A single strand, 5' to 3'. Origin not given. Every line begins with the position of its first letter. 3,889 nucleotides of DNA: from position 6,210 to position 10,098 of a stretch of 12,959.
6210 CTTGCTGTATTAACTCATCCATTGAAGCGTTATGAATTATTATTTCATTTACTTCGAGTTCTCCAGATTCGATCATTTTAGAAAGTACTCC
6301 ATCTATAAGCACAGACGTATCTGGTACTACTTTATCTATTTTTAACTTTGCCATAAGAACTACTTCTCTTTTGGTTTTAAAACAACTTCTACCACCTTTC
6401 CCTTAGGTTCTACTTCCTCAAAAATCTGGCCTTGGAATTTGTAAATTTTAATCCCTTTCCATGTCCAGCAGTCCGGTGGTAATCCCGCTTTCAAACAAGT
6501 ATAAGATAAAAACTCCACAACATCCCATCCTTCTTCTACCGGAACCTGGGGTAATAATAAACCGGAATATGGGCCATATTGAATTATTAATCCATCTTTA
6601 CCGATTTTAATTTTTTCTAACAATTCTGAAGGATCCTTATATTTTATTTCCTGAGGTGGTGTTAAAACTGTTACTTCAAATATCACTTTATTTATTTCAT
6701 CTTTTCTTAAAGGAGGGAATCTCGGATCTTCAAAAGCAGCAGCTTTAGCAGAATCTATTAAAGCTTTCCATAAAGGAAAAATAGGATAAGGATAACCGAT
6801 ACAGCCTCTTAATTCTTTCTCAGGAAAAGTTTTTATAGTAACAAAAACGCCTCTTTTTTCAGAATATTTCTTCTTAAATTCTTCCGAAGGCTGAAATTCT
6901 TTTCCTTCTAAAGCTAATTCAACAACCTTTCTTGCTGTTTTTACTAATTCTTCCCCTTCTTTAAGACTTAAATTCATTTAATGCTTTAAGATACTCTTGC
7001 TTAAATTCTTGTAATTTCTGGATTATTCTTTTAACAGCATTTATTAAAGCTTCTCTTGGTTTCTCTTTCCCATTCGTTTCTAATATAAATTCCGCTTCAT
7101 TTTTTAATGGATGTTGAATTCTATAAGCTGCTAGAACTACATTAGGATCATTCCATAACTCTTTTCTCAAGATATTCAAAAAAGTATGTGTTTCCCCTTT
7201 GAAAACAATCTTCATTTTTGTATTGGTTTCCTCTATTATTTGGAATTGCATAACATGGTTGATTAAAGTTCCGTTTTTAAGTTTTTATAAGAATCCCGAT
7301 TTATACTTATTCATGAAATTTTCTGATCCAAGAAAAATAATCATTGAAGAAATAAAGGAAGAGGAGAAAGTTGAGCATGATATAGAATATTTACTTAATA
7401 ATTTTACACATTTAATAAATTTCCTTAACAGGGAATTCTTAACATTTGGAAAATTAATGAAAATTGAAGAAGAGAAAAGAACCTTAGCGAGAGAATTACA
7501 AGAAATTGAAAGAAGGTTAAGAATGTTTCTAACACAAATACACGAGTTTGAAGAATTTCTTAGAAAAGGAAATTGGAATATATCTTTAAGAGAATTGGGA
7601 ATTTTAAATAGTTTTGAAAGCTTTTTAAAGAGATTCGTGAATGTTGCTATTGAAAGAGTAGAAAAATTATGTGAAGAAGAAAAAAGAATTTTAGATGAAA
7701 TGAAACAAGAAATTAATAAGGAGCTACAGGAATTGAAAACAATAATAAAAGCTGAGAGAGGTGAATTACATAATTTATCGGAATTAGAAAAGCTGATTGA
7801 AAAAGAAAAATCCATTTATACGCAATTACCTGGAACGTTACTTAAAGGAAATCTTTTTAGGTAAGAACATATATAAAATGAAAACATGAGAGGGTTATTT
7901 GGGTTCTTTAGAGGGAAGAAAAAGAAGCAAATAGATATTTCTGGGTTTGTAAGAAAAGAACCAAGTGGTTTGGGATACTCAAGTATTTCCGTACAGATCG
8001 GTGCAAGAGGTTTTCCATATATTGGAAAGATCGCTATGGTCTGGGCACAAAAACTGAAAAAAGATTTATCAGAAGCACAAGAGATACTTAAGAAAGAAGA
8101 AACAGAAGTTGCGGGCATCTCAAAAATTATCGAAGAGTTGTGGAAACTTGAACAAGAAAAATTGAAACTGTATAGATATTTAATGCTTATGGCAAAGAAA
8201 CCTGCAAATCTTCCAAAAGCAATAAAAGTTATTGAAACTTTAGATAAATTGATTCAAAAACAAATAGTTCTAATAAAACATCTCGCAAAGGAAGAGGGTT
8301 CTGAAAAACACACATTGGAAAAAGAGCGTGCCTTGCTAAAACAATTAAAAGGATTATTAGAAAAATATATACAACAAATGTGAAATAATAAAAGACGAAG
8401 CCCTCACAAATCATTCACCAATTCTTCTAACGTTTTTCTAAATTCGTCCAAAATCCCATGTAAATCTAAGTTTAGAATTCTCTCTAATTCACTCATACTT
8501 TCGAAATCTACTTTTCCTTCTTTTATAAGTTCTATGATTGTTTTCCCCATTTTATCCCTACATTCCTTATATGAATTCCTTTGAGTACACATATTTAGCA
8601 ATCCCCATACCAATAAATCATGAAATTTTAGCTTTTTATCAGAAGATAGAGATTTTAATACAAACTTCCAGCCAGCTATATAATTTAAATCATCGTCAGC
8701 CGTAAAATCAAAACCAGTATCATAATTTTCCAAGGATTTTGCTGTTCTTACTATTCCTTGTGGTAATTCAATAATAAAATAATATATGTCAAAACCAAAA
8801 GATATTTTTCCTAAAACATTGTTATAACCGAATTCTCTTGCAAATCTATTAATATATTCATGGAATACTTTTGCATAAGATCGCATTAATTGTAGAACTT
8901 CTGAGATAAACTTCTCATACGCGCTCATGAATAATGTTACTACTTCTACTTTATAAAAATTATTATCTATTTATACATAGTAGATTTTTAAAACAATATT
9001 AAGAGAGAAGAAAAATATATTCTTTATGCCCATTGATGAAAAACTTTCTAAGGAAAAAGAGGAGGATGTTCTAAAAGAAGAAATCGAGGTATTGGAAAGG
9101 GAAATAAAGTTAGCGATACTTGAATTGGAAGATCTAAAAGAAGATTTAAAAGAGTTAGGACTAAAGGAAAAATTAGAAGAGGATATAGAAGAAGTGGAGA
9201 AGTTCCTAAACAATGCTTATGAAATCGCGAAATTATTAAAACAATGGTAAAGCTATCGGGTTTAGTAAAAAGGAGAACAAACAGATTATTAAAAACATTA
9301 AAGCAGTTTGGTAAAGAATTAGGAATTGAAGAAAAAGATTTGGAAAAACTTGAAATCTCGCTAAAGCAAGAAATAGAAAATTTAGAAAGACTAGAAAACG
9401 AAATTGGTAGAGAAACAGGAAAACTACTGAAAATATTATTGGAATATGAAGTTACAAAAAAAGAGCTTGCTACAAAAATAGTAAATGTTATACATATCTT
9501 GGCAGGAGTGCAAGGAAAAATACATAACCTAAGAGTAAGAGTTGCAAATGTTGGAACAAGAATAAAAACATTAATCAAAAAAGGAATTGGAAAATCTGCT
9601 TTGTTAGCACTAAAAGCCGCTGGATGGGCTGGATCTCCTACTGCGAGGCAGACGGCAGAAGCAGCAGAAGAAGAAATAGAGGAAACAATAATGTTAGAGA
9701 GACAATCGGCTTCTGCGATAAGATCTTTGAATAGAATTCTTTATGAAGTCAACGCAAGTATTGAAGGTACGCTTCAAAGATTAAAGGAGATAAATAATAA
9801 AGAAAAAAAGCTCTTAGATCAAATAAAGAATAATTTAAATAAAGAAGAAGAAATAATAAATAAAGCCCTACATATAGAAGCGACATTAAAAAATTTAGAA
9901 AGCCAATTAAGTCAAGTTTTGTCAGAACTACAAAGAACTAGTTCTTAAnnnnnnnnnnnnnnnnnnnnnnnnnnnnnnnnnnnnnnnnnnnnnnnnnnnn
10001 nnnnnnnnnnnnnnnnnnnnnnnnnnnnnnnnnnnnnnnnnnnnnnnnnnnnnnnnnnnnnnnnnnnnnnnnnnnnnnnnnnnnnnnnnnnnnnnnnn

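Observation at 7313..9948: Orphan five-gene, mostly coiled-coil island between the rpoL operon and the cdc6-DP1/oriC locus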

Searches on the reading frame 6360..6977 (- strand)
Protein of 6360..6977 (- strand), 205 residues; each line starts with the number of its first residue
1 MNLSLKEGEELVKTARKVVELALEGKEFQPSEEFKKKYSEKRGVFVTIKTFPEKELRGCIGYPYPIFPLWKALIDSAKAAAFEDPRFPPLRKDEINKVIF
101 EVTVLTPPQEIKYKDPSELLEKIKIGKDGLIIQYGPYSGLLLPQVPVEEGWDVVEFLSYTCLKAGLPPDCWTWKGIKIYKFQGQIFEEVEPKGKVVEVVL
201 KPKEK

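Call 21: find_related_loci(query=window:6360-6977:-, collection=metagenome_contigs, flank=10000)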
Query window:6360-6977:- (205 aa) in metagenome_contigs; peptide patterns used: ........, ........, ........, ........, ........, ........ (x = any residue, [..] = any of these).
259 stretches matched a pattern, but none encodes a relative of the query by tblastn (E <= 1e-3).

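Call 53: list_cluster_members(proteins=[window:6360-6977:-, window:4531-6354:-, window:280-777:-, window:992-1507:+, window:2607-3203:+, window:3287-3490:-, window:4116-4538:+, window:9938-11602:-, L009:9376-9939:-, L009:7143-8813:+])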
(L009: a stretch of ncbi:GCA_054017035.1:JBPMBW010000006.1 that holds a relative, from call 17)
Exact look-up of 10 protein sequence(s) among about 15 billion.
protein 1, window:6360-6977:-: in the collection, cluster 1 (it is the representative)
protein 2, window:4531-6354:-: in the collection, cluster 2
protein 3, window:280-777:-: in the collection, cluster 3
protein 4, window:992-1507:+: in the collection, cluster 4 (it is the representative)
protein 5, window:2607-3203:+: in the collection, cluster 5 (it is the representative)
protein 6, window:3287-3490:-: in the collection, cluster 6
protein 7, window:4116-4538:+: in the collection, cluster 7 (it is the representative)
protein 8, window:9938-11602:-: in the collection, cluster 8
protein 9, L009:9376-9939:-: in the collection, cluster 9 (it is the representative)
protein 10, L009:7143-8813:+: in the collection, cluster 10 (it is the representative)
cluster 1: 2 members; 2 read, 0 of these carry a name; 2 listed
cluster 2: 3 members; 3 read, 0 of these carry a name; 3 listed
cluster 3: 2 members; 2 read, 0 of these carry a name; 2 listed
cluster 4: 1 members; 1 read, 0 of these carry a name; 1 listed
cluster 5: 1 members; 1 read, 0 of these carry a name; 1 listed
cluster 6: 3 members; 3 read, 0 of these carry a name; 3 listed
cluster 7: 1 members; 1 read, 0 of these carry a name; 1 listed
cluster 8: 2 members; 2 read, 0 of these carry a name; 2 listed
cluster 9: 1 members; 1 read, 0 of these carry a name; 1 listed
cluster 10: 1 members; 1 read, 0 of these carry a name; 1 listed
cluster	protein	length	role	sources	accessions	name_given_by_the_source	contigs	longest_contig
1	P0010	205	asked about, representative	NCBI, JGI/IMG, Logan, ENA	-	-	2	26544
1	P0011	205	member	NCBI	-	-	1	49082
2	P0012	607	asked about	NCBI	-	-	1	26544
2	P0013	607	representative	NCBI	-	-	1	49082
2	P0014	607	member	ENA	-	-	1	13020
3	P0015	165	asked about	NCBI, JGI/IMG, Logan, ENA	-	-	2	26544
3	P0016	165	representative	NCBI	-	-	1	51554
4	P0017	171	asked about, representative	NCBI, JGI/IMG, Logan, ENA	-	-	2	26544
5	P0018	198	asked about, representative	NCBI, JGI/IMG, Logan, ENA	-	-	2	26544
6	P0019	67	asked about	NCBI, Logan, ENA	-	-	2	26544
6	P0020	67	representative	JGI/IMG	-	-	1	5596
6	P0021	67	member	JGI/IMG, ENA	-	-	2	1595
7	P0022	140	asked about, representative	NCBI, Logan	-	-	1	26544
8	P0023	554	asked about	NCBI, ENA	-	-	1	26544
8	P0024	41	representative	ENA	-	-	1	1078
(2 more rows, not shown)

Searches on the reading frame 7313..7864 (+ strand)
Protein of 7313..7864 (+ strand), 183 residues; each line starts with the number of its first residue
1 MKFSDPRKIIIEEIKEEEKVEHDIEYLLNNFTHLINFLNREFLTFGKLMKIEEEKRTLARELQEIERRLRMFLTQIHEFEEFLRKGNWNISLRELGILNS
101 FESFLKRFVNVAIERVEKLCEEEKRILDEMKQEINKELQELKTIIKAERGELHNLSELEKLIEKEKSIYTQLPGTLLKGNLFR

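Call 3: search_protein_families(library=pfam, proteins=[window:7313-7864:+], max_evalue=10)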
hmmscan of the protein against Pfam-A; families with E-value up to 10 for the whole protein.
window:7313-7864:+ (183 aa): 27 families (the best 25 are shown)
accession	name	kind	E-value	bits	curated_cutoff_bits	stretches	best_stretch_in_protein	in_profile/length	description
PF10191.15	COG7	-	0.0035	16.2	33.9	1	126-157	726-757/772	Golgi complex component 7 (COG7)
PF07730.19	HisKA_3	-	0.012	16.5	24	1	110-149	25-64/68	Histidine kinase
PF08286.16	Spc24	-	0.013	16.1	25.3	1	127-183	2-62/109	Spc24 subunit of Ndc80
PF11690.13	DUF3287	-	0.027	14.8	27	1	112-175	46-109/121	Protein of unknown function (DUF3287)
PF09177.16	STX6_10_61_N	-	0.053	14.5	29.4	1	109-165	10-70/99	Syntaxin 6/10/61, N-terminal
PF06179.17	Med22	-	0.067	13.9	26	1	18-134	1-103/105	Surfeit locus protein 5 subunit 22 of Mediator complex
PF12920.12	TcdA_TcdB_pore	-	0.079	11.7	27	1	87-158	20-90/655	TcdA/TcdB pore forming domain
PF03962.21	Mnd1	-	0.082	13.6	23.5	1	148-171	7-30/60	Mnd1 HTH domain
PF04513.17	Baculo_PEP_C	-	0.09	13.3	38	1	111-146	49-95/140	Baculovirus polyhedron envelope protein, PEP, C terminus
PF09974.14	DUF2209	-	0.11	13.2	26.8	1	115-157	39-83/121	Uncharacterized protein conserved in archaea (DUF2209)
PF17749.6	MIP-T3_C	-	0.15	12.5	25.8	1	120-168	101-147/154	Microtubule-binding protein MIP-T3 C-terminal region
PF11652.13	FAM167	-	0.16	12.6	25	1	115-144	23-51/85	FAM167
PF17253.7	DUF5320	-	0.22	13.1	27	1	112-143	63-94/99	Family of unknown function (DUF5320)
PF01496.24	V_ATPase_I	-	0.27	9.5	30.7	1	112-172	247-297/815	V-type ATPase 116kDa subunit family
PF02601.20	Exonuc_VII_L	-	0.31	10.9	35.9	1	49-159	165-273/315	Exonuclease VII, large subunit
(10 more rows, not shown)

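Call 4: search_protein_families(library=ncbifam, proteins=[window:7313-7864:+], max_evalue=10)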
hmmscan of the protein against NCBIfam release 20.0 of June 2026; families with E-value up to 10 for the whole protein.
window:7313-7864:+ (183 aa): 10 families
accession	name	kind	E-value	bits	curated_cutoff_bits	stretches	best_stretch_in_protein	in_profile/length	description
TIGR01641.1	phageSPP1_gp7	domain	0.07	13.5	39.65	1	115-169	7-61/109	minor capsid protein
NF033927.1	alph_xenorhab_B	subfamily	0.07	12.5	40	1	47-78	166-197/223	alpha-xenorhabdolysin family binary toxin subunit B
NF007069.0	PRK09514.1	equivalog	0.13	12.3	143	1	105-147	64-106/141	Zn(2+)-responsive transcriptional regulator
TIGR01843.1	type_I_hlyD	subfamily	0.15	11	208.65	1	104-172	115-186/422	HlyD family type I secretion periplasmic adaptor subunit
NF033632.1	SLATT_4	domain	0.17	11.7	55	1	42-78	73-109/154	SLATT domain-containing protein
NF041456.1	surv_prot_CiaI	equivalog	0.25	11.1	290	1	98-148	125-175/186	intracellular survival protein CiaI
TIGR02837.1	spore_II_R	equivalog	0.35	10.4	151.9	1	124-165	58-99/168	stage II sporulation protein R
TIGR00293.1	TIGR00293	equivalog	2.3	8.4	53.9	1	112-147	83-118/129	prefoldin subunit alpha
TIGR04527.1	mycoplas_twoTM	subfamily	2.4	7.8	125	1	96-168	51-126/248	MG_279/MG_280 family protein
NF010247.0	PRK13694.1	subfamily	5.9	6.7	94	1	109-163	14-74/83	hypothetical protein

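Call 15: list_cluster_members(proteins=[window:7313-7864:+, window:7886-8383:+, window:8404-8928:-, window:9026-9250:+, window:9244-9948:+, window:6961-7251:-])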
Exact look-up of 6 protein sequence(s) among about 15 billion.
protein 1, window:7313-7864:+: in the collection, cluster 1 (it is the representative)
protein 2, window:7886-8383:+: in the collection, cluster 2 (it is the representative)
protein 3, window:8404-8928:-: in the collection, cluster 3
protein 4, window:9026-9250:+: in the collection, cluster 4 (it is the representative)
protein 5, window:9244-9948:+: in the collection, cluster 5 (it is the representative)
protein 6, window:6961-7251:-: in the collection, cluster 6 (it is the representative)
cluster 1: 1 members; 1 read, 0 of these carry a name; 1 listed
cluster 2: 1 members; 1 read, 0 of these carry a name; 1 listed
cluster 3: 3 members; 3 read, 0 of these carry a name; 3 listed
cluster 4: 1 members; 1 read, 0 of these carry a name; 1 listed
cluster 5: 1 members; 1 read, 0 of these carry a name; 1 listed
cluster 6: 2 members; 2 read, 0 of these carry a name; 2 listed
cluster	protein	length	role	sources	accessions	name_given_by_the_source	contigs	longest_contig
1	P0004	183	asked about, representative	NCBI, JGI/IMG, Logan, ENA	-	-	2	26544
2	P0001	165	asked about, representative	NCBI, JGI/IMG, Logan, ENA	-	-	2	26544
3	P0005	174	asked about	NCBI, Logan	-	-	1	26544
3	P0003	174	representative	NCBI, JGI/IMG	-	-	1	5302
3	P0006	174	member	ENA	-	-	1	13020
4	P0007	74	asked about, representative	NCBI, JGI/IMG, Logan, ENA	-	-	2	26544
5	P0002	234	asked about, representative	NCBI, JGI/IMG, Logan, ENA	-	-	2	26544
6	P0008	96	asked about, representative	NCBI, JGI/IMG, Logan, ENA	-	-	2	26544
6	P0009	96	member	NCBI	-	-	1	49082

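Call 17: find_encoding_contigs(protein=P0009, flank=10000, max_places=6)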
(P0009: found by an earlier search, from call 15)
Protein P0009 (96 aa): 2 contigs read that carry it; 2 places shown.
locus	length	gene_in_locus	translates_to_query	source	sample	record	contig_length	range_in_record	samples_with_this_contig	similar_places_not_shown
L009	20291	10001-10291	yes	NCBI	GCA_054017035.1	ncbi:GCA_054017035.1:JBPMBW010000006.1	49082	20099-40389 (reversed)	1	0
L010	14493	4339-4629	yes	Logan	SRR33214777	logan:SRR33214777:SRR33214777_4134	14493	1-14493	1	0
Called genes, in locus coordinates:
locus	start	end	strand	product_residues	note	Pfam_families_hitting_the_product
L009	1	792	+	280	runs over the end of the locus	PF00573:Ribosomal_L4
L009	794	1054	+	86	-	PF00276:Ribosomal_L23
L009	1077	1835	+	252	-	PF00181:Ribosomal_L2_N (weak), PF03947:Ribosomal_L2_C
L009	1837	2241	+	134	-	PF00203:Ribosomal_S19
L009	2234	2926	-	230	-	PF07650:KH_2, PF00189:Ribosomal_S3_C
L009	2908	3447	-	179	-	PF00237:Ribosomal_L22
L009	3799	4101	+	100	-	-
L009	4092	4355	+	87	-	-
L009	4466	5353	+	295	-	PF04312:DUF460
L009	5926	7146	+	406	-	PF01637:ATPase_2 (weak), PF05621:TniB, PF13191:AAA_16, PF13401:AAA_22, PF00004:AAA, PF22606:Cdc6-ORC-like_ATPase_lid, PF22703:Cdc6_lid, PF09079:WHD_Cdc6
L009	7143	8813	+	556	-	PF01336:tRNA_anti-codon (weak), PF00149:Metallophos, PF04042:DNA_pol_E_B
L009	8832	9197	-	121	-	-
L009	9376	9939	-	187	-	-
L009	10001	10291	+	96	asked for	PF13656:RNA_pol_L_2, PF01193:RNA_pol_L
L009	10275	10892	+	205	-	PF01871:AMMECR1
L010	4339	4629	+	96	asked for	PF13656:RNA_pol_L_2, PF01193:RNA_pol_L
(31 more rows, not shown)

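Call 28: search_protein_families(library=phrogs, proteins=[window:7313-7864:+], max_evalue=1)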
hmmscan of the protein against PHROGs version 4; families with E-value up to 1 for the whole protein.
window:7313-7864:+ (183 aa): 2 families
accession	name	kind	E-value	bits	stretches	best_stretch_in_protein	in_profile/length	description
phrog_2801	-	unknown function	0.43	9.8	1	48-157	338-453/735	-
phrog_5137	-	unknown function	0.71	10.6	1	112-168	44-103/279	-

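Call 29: search_protein_families(library=padloc, proteins=[window:7313-7864:+], max_evalue=1)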
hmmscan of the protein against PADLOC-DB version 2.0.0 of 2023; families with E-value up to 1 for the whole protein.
window:7313-7864:+ (183 aa): 7 families
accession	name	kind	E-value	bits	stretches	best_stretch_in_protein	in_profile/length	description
PDLC03859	LmuB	-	0.0033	14.7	1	38-170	351-476/611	-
PDLC03865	LmuB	-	0.0037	13.5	1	11-167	675-817/1007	-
PDLC03860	LmuB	-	0.0065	13.1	1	28-136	301-408/565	-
PDLC01569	Cas8a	-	0.025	11.7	1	45-135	307-392/440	CAS-I-A; effector_LS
PDLC00249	LmuB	-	0.047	10.4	1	29-137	303-414/565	AAA ATPase domain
PDLC03841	LeoBC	-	0.34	7.9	1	30-147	274-396/601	-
PDLC01142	Unk_03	-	0.68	8.1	0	42-151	70-171/186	"Alpha helical protein with coiled-coil region and maybe secreted or membrane (1 TM domain at N-terminus, but a weak TMH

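Call 32: search_solved_structures(query=A1, max_evalue=10)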
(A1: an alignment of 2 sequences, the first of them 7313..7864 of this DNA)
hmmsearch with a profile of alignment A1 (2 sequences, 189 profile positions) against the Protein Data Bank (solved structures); distinct sequences matched with E-value up to 10: 13.
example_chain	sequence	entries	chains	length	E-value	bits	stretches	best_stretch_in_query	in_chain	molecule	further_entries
7zr2_A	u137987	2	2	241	0.0018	21.1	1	50-156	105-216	Spike protein S2',Chimeric protein mimic of SARS-CoV-2 Spike HR1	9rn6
6e6a_B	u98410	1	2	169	0.037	16.8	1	29-166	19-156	Inclusion membrane protein A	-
6e7e_A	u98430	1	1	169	0.066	16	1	30-166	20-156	Inclusion membrane protein A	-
6dm9_B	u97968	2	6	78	0.074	15.8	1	113-168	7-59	DHD15_extended_B | DHD15_closed_B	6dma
1kcm_A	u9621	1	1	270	0.32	13.7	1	103-133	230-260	Phosphatidylinositol Transfer Protein alpha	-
1t27_A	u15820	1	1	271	0.32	13.7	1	103-133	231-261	Phosphatidylinositol transfer protein alpha isoform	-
1uw5_A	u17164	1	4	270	0.33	13.7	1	103-133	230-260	PHOSPHATIDYLINOSITOL TRANSFER PROTEIN ALPHA ISOFORM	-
8pqo_A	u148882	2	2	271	0.33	13.7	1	103-133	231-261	Phosphatidylinositol transfer protein alpha isoform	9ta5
6cfx_A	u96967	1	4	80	0.52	13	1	112-137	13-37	UPF0335 protein ASE63_04290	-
2wz7_A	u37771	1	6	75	0.89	12.3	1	114-174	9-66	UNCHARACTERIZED PROTEIN YBGF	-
3qv9_A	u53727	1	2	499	1.7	11.3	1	94-172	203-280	Pyruvate kinase 2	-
4krz_A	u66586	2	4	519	1.8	11.2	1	94-172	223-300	Pyruvate kinase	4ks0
6cfy_A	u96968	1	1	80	1.9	11.2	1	112-137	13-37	UPF0335 protein ASE63_04290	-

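Call 33: find_related_loci(query=A1, collection=metagenome_contigs, flank=10000)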
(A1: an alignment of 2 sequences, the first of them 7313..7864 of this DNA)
Query A1 (183 aa) in metagenome_contigs; peptide patterns used: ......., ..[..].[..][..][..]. (x = any residue, [..] = any of these).
600 stretches matched a pattern, but none encodes a relative of the query by tblastn (E <= 1e-3).
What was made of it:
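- Tried and rejected: The second used poor low-complexity patterns (calls 21, 33).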

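Call 50: find_related_loci(query=window:7313-7864:+, collection=viral_contigs, flank=5000)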
Query window:7313-7864:+ (183 aa) in viral_contigs; peptide patterns used: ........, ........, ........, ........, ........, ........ (x = any residue, [..] = any of these).
181 stretches matched a pattern, but none encodes a relative of the query by tblastn (E <= 1e-3).

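Call 67: search_dna_similar(query=window:7313-7864:+, collection=plasmids, mode=protein, max_evalue=0.001, max_rows=5)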
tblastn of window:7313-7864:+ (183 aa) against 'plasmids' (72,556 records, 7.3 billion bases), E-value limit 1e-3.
No match.

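Call 68: search_dna_similar(query=window:7313-7864:+, collection=phages, mode=protein, max_evalue=0.001, max_rows=5)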
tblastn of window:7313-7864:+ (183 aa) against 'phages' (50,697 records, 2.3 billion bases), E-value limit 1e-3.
No match.
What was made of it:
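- P1 was searched only against family libraries, PDB, phages, plasmids, viral contigs and one metagenome scan that used weak patterns (calls 32, 33, 50, 67, 68).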

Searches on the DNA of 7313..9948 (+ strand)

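Call 52: search_dna_similar(query=window:7313-9948:+, collection=phages, mode=distant)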
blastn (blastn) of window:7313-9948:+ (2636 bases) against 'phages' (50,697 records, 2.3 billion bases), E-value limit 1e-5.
No match.
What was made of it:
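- Tried and rejected: Phage and plasmid BLAST found nothing (calls 52, 67, 68).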
